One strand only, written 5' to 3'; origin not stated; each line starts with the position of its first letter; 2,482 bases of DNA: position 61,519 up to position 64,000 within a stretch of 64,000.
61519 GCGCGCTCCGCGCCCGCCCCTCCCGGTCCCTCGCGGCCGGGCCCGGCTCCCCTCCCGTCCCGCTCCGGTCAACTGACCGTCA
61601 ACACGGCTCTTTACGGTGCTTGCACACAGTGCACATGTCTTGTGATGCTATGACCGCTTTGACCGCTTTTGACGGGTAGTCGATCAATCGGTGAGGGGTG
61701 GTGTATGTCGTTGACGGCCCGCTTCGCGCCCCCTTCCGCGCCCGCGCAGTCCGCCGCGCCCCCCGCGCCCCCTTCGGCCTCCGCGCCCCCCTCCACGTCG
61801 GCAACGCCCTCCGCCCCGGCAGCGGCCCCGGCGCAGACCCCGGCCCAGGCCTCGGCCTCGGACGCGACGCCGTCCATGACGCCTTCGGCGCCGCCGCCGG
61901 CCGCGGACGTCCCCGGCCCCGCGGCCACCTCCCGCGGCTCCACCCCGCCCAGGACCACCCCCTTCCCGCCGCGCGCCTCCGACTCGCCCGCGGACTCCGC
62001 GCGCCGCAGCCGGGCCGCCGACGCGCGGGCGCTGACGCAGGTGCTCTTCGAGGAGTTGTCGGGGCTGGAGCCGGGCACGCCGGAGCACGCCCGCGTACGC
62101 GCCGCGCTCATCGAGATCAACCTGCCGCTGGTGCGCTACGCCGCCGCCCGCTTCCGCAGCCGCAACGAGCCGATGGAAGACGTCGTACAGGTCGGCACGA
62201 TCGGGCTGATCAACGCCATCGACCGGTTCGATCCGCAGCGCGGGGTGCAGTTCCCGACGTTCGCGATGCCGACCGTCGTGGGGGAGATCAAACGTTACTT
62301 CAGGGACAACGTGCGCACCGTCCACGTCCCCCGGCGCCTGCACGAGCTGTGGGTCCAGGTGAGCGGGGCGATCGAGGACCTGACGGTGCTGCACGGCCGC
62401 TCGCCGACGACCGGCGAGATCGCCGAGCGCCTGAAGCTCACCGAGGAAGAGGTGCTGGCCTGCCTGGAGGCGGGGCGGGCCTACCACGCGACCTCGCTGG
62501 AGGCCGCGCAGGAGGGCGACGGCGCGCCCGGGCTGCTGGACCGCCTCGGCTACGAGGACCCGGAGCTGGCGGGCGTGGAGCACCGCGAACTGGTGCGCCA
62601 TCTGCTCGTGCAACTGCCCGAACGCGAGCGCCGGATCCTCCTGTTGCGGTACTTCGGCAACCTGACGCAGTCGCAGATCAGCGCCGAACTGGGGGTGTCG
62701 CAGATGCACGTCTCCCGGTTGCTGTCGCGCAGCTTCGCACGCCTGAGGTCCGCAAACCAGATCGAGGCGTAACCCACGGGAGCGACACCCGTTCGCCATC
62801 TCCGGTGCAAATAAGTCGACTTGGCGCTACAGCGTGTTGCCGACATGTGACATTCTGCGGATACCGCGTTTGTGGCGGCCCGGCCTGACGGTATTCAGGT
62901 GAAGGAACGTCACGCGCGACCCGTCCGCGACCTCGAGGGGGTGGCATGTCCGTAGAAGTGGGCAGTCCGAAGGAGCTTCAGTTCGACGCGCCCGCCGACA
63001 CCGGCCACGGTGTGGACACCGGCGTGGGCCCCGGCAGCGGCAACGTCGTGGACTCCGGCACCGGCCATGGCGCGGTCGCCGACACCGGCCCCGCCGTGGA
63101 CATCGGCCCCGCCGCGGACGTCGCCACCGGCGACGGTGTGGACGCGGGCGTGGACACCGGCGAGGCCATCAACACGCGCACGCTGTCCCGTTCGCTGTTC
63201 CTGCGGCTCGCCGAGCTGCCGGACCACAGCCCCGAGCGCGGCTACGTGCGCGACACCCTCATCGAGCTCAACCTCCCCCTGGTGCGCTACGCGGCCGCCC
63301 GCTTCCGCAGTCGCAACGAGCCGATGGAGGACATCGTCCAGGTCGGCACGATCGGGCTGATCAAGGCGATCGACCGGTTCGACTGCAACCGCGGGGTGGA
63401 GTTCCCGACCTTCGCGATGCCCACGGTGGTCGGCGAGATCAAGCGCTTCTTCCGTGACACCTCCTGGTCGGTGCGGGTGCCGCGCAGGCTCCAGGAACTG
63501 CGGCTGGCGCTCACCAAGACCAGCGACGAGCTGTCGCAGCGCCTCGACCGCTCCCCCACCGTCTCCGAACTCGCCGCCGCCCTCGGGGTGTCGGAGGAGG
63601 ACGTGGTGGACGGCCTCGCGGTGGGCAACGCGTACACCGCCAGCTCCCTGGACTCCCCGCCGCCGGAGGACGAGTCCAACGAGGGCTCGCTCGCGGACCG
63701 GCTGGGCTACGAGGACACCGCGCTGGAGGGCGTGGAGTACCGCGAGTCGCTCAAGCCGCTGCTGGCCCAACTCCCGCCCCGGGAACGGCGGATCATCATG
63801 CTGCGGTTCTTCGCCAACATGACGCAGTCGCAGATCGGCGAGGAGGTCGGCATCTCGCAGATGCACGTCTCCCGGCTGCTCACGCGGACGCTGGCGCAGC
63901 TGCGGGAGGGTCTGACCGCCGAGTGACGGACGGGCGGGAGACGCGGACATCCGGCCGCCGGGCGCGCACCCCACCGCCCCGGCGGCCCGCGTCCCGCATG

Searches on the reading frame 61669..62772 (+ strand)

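Call 65: search_protein_families(library=pfam, proteins=[window:61669-62772:+], max_evalue=0.001)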
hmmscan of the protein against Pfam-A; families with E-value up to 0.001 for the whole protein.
window:61669-62772:+ (367 aa): 5 families
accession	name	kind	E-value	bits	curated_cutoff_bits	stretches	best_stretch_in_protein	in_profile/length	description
PF04542.20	Sigma70_r2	-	3.6e-18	65.6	24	1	147-216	1-70/71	Sigma-70 region 2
PF04545.22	Sigma70_r4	-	1.4e-17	63.4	24.1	1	312-360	1-49/50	Sigma-70, region 4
PF04539.22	Sigma70_r3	-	7e-15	55.3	25.3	1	226-299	1-75/78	Sigma-70 region 3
PF08281.18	Sigma70_r4_2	-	1.1e-11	44.6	25.7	1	307-359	2-54/54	Sigma-70, region 4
PF13384.12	HTH_23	-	0.00076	19.7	24.6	0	319-354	4-40/50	Homeodomain-like domain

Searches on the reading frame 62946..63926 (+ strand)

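Call 65: search_protein_families(library=pfam, proteins=[window:62946-63926:+], max_evalue=0.001)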
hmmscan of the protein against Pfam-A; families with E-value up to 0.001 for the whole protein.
window:62946-63926:+ (326 aa): 6 families
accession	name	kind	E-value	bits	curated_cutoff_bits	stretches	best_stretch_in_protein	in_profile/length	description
PF04545.22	Sigma70_r4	-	3.3e-21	75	24.1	1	272-321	1-50/50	Sigma-70, region 4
PF04542.20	Sigma70_r2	-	8.3e-18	64.4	24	1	105-174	1-70/71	Sigma-70 region 2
PF04539.22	Sigma70_r3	-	1.4e-12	47.9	25.3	1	185-252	2-69/78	Sigma-70 region 3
PF08281.18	Sigma70_r4_2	-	2.1e-10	40.5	25.7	1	272-319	7-54/54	Sigma-70, region 4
PF13384.12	HTH_23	-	4.1e-06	26.9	24.6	1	279-314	4-40/50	Homeodomain-like domain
PF13545.12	HTH_Crp_2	-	0.00019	21.7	27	0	289-314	20-45/70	Crp-like helix-turn-helix domain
